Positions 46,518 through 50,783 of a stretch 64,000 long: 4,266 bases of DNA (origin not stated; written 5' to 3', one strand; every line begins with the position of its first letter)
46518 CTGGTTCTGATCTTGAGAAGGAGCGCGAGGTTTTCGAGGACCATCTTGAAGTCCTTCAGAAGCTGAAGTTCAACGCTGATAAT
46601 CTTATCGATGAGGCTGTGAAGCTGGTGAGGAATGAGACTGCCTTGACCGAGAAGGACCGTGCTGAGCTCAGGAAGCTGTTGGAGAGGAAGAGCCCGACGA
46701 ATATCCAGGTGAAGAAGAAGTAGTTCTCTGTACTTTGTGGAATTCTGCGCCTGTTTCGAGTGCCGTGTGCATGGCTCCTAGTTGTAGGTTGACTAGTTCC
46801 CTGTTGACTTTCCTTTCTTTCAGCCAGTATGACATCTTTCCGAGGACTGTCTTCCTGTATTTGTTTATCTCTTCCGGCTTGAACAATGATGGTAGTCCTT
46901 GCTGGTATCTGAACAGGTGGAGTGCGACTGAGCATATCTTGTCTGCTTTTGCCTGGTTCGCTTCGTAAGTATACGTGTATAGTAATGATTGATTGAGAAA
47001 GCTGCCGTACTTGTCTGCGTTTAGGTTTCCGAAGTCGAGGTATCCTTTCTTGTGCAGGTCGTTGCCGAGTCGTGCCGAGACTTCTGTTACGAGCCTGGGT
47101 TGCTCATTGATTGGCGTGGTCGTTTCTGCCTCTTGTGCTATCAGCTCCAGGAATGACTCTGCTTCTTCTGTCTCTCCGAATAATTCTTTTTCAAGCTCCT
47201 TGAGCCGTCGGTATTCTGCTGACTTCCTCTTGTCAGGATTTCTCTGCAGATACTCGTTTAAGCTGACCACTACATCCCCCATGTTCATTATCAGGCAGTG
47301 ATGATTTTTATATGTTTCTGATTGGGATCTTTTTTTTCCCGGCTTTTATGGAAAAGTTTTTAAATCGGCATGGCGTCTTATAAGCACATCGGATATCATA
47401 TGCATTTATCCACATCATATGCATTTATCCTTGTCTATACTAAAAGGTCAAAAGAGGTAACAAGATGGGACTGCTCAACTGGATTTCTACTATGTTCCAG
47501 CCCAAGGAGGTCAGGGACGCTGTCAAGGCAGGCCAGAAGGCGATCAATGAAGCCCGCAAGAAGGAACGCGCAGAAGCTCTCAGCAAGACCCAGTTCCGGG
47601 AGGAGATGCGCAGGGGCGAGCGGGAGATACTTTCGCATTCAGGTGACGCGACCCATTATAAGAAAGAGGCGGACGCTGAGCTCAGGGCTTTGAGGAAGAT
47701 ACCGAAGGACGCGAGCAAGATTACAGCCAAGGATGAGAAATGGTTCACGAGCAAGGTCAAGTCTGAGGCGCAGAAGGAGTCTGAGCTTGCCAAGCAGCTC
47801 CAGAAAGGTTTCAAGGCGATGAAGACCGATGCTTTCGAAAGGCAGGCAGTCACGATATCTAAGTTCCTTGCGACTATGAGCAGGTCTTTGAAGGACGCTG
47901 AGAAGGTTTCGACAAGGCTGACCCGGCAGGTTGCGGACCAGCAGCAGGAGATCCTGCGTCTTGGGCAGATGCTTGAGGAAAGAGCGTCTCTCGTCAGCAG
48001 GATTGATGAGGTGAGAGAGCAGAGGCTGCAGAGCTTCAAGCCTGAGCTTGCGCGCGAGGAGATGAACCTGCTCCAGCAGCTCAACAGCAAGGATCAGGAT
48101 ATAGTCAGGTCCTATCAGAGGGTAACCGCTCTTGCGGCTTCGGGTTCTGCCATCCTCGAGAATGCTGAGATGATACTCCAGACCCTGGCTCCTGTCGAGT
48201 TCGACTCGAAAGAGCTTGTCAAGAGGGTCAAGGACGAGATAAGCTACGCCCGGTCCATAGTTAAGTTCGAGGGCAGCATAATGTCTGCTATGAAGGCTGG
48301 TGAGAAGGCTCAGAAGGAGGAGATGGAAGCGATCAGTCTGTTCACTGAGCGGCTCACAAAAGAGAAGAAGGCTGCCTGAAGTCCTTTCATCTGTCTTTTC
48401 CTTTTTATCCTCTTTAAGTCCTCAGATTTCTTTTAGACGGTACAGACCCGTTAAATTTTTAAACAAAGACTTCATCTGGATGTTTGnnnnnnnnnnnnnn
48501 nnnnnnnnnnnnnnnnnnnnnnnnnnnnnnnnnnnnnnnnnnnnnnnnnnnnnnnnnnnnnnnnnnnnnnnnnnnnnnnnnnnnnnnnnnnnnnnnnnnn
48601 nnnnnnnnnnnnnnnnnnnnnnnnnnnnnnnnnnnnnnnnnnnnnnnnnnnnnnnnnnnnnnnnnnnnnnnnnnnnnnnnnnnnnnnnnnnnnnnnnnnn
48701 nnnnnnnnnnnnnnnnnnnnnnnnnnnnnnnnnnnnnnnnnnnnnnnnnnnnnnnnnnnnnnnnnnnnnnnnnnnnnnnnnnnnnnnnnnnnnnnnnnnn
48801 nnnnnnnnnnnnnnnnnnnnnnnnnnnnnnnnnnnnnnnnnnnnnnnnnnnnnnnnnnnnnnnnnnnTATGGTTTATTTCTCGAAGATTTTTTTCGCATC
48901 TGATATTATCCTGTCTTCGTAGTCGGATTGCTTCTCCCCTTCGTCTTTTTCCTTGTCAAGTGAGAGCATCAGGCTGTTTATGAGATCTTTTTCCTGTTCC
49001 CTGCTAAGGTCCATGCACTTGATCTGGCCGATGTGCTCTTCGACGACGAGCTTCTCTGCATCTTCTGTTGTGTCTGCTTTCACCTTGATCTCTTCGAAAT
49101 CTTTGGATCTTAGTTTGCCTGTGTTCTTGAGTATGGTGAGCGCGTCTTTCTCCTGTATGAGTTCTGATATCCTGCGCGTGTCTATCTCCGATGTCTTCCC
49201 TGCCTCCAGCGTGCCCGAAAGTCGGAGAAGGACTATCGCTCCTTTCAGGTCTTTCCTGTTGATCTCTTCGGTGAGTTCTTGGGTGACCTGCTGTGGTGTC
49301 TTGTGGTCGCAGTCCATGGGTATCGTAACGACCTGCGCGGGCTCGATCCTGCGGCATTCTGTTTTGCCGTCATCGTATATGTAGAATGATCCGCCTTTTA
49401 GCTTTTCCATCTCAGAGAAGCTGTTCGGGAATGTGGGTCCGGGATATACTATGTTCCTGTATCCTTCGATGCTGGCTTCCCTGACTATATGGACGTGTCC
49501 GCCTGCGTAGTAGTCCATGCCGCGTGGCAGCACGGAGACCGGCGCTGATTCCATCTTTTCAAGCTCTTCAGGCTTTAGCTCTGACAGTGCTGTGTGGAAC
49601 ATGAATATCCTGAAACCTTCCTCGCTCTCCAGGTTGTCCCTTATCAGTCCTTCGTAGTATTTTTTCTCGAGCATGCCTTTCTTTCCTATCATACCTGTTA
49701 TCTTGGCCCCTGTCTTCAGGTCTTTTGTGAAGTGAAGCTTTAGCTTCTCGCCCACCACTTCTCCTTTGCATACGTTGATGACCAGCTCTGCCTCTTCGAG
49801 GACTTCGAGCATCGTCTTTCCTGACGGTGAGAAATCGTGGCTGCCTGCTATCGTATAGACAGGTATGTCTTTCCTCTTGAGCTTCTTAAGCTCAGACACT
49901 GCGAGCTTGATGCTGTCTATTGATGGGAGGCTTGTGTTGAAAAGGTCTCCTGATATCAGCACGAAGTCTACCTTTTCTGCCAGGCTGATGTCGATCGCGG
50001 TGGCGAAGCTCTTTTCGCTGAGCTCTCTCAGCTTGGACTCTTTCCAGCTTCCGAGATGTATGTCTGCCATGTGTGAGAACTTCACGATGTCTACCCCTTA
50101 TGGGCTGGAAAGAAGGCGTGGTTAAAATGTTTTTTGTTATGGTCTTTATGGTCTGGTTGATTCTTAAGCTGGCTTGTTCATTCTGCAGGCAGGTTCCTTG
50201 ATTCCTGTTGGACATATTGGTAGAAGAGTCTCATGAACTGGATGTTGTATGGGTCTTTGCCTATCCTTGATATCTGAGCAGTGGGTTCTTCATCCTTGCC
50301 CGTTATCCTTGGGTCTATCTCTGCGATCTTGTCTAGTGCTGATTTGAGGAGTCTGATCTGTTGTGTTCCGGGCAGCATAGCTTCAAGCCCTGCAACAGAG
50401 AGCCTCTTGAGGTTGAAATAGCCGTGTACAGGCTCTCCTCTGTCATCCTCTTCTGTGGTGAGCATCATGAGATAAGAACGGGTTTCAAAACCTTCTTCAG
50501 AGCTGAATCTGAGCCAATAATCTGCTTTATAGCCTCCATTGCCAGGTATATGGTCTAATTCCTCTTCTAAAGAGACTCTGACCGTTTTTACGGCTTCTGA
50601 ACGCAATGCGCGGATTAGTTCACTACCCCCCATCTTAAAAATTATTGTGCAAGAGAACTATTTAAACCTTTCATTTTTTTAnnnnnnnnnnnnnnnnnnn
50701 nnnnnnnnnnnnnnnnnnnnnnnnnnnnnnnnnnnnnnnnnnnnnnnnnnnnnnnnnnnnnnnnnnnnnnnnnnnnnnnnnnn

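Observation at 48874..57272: Eight-gene co-directional cluster: HerA-like ATPase, three consecutive gene pairs of one long helical and one small protein (third helical protein fused to GGDEF), Mre11-like nuclease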

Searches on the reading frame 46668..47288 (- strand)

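Call 3: search_protein_families(library=pfam, proteins=[window:46668-47288:-], max_evalue=0.1)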
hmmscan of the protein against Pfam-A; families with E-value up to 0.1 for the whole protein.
window:46668-47288:- (206 aa): 0 families

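Call 4: search_protein_families(library=padloc, proteins=[window:46668-47288:-], max_evalue=0.1)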
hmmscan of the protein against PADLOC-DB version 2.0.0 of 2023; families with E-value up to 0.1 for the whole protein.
window:46668-47288:- (206 aa): 2 families
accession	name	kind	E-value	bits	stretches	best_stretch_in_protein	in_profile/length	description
PDLC01445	Cmr1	-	0.0074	14.2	1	24-126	50-132/276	"CAS-III-B,CAS-III-C; effector_G7"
PDLC00976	Cmr1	-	0.0084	13.6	1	25-91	59-121/387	Cmr1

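Call 5: search_protein_families(library=ncbifam, proteins=[window:46668-47288:-], max_evalue=0.1)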
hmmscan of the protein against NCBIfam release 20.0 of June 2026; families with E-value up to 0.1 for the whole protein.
window:46668-47288:- (206 aa): 0 families

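Call 58: search_protein_families(library=phrogs, proteins=[window:46668-47288:-], max_evalue=0.01)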
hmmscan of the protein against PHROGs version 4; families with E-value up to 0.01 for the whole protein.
window:46668-47288:- (206 aa): 0 families

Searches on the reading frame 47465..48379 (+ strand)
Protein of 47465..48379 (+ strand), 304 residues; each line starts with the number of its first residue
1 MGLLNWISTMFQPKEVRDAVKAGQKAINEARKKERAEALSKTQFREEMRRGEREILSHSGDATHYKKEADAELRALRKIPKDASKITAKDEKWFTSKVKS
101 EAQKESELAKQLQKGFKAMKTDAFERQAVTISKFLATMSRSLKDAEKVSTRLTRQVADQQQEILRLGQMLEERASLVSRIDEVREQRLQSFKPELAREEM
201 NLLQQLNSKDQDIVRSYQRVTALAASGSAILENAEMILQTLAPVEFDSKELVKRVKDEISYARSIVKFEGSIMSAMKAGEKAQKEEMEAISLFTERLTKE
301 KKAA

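Call 3: search_protein_families(library=pfam, proteins=[window:47465-48379:+], max_evalue=0.1)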
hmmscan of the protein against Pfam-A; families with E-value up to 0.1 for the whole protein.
window:47465-48379:+ (304 aa): 3 families
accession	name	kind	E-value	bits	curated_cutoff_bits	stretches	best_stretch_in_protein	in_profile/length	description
PF09334.17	tRNA-synt_1g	-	0.0034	16.6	20.1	1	58-144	15-98/391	tRNA synthetases class I (M)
PF18699.6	MRPL52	-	0.035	14.8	26.6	1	245-301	35-90/92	Mitoribosomal protein mL52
PF10436.14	BCDHK_Adom3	-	0.038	14.3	24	1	73-141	65-128/160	Mitochondrial branched-chain alpha-ketoacid dehydrogenase kinase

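Call 4: search_protein_families(library=padloc, proteins=[window:47465-48379:+], max_evalue=0.1)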
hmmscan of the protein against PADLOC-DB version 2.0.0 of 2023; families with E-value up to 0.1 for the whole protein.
window:47465-48379:+ (304 aa): 0 families

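Call 5: search_protein_families(library=ncbifam, proteins=[window:47465-48379:+], max_evalue=0.1)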
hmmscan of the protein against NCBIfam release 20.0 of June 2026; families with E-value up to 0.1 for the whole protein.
window:47465-48379:+ (304 aa): 0 families

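Call 58: search_protein_families(library=phrogs, proteins=[window:47465-48379:+], max_evalue=0.01)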
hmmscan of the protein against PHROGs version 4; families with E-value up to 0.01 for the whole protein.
window:47465-48379:+ (304 aa): 1 family
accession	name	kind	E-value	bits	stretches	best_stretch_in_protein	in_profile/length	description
phrog_11285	-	unknown function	0.00062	20.8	1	192-238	33-80/92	-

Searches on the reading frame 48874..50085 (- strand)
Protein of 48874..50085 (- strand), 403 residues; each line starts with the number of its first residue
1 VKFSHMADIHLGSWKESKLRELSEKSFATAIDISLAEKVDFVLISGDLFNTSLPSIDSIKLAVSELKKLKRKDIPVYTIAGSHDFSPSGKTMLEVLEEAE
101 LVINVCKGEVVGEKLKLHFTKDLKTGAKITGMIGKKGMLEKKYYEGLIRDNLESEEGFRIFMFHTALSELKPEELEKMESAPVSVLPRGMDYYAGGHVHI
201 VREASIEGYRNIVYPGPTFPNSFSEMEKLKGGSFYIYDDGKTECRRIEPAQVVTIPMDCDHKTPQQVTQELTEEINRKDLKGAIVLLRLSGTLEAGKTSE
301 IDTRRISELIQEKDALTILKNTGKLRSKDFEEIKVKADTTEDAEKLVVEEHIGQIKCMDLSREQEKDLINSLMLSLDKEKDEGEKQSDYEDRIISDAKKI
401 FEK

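Call 3: search_protein_families(library=pfam, proteins=[window:48874-50085:-], max_evalue=0.1)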
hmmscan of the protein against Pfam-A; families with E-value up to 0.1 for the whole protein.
window:48874-50085:- (403 aa): 2 families
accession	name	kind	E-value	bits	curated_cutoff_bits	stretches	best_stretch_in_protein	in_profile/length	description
PF00149.33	Metallophos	-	4.6e-13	50.5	21.5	1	1-200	1-190/191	Calcineurin-like phosphoesterase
PF12850.12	Metallophos_2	-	4.1e-06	27.3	27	1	1-223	1-140/154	Calcineurin-like phosphoesterase superfamily domain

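Call 4: search_protein_families(library=padloc, proteins=[window:48874-50085:-], max_evalue=0.1)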
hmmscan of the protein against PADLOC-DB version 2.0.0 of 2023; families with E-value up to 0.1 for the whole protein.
window:48874-50085:- (403 aa): 1 family
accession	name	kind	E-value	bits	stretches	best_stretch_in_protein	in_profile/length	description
PDLC00736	Effector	-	1.2e-06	25.7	1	3-94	5-95/561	Endonuclease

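Call 5: search_protein_families(library=ncbifam, proteins=[window:48874-50085:-], max_evalue=0.1)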
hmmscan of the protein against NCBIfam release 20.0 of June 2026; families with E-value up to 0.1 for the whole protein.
window:48874-50085:- (403 aa): 12 families
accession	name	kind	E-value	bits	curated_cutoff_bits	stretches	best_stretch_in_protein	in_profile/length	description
NF041029.1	Mre11_Pyroc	equivalog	1.1e-29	103.5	600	1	1-223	1-238/438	DNA double-strand break repair protein Mre11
NF041031.1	Mre11_Sulfo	equivalog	4e-22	79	500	1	4-336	3-328/374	DNA double-strand break repair protein Mre11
TIGR00619.1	sbcd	subfamily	1.2e-19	71.1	77.65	1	1-230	1-251/252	exonuclease subunit SbcD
NF041030.1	Mre11_Halo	equivalog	4.1e-13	49.2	550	2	4-105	5-107/361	DNA double-strand break repair protein Mre11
NF008206.2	PRK10966.1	equivalog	8e-10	38.4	450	2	1-87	1-88/380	exonuclease subunit SbcD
NF041753.2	sbcd_Staph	equivalog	8.2e-09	34.8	480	1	1-85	1-87/375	exonuclease subunit SbcD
TIGR00583.1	mre11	equivalog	7.2e-08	31.8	434.6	1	7-68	10-72/405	DNA repair protein (mre11)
NF041754.1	sbcd_Bac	equivalog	8.9e-06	25.2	750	1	1-85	1-87/390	exonuclease subunit SbcD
TIGR03729.1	acc_ester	subfamily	0.0012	18.3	148.25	1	5-91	4-78/239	putative phosphoesterase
NF008359.0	PRK11148.1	equivalog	0.0053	16.3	225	1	6-116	20-123/275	3',5'-cyclic-AMP phosphodiesterase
NF003743.0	PRK05340.1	equivalog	0.018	14.2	134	1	6-85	7-83/242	UDP-2,3-diacylglucosamine diphosphatase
NF008460.0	PRK11340.1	equivalog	0.042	13.3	188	1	26-101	68-143/271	phosphodiesterase YaeI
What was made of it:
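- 48874..50085 (-): Mre11-type nuclease (403 aa). Conserved flank 2 of the island. Metallophos 4.6e-13 and Mre11_Pyroc 1.1e-29 (calls 3, 5).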

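Call 81: search_solved_structures(query=window:48874-50085:-, max_evalue=0.001)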
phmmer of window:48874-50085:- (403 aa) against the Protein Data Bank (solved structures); distinct sequences matched with E-value up to 0.001: 17.
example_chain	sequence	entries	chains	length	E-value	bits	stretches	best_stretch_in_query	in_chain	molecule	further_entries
4hd0_A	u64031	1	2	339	9.3e-25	90.8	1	1-223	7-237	DNA double-strand break repair protein Mre11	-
1ii7_A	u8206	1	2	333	1.7e-24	89.9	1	1-223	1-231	Mre11 nuclease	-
3dsc_A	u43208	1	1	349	1.9e-24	89.8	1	1-223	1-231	DNA double-strand break repair protein mre11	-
3dsd_A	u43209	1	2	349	3.3e-23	85.7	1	1-223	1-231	DNA double-strand break repair protein mre11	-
1s8e_A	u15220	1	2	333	1e-21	80.8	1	1-223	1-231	exonuclease putative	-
3auz_A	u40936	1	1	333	6.7e-11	45.2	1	1-241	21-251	DNA double-strand break repair protein mre11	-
4tug_C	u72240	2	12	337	8.2e-11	44.9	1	1-242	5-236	DNA double-strand break repair protein Mre11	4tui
3av0_A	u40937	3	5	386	1.1e-10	44.5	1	1-241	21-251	DNA double-strand break repair protein mre11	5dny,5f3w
3qg5_C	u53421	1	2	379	5e-09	39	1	1-241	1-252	Mre11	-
4o24_A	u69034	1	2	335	6.9e-09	38.6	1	2-241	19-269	Exonuclease, putative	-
2q8u_A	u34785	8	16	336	7e-09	38.6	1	2-241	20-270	Exonuclease, putative | Nuclease SbcCD subunit D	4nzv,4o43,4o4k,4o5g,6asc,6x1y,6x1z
3thn_A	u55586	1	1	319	3.9e-08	36.1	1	1-241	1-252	Exonuclease, putative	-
4lty_C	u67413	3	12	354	2e-07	33.8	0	1-85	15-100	Exonuclease subunit SbcD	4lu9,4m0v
6s6v_A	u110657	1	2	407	2.5e-07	33.4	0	1-85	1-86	Nuclease SbcCD subunit D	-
7dog_A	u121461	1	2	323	8.7e-07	31.7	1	2-85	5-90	Nuclease SbcCD subunit D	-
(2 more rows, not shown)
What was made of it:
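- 48874..50085 (-): Best PDB matches are P. furiosus Mre11 4HD0/1II7, about 1e-24 (call 81).
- On Mre11/SbcD nuclease: P. furiosus Mre11 matches at 1e-24 (call 81).
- Closest known: Archaeal herA-mre11-rad50-nurA double-strand-break repair operon. Same: Mre11 is closest to P. furiosus Mre11 (call 81).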

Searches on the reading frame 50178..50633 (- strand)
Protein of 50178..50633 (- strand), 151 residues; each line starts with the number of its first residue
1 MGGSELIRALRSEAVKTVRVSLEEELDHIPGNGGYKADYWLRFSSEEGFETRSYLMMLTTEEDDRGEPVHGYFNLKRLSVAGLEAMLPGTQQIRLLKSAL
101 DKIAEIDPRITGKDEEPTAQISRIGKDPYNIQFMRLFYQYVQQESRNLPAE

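Call 3: search_protein_families(library=pfam, proteins=[window:50178-50633:-], max_evalue=0.1)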
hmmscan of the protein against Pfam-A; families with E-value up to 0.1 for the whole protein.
window:50178-50633:- (151 aa): 0 families

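Call 4: search_protein_families(library=padloc, proteins=[window:50178-50633:-], max_evalue=0.1)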
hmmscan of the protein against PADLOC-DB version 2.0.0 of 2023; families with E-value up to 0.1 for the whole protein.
window:50178-50633:- (151 aa): 0 families

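Call 5: search_protein_families(library=ncbifam, proteins=[window:50178-50633:-], max_evalue=0.1)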
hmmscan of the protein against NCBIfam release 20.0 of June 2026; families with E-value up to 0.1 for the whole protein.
window:50178-50633:- (151 aa): 0 families

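Call 58: search_protein_families(library=phrogs, proteins=[window:50178-50633:-], max_evalue=0.01)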
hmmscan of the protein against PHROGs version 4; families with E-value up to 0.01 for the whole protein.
window:50178-50633:- (151 aa): 0 families

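Call 64: search_solved_structures(query=A3, max_evalue=5)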
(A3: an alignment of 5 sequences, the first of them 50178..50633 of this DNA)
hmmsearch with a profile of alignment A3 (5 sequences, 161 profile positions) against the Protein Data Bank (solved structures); distinct sequences matched with E-value up to 5: 2.
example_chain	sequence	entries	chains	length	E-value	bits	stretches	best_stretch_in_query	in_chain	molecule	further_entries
8gaq_A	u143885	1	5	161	0.67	13.3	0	107-121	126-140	C5HR2_4r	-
5wlc_SQ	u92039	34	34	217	0.83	13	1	29-88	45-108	Fcf2 | rRNA-processing protein FCF2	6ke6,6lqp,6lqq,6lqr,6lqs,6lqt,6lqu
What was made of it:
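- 50178..50633 (-): P3 (151 aa), a small acidic ORFan with a conserved DPRIxG motif. It is the constant downstream neighbour of CC3-GGDEF. No family or PDB hit (calls 3-5, 58, 64).
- Closest known: Coiled-coil/stalk GGDEF diguanylate cyclases with small protein regulators. Different: P3 has no detectable similarity to SiaC or to anything solved (call 64).
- The P3 profile does not match SiaC or any other solved structure (call 64).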
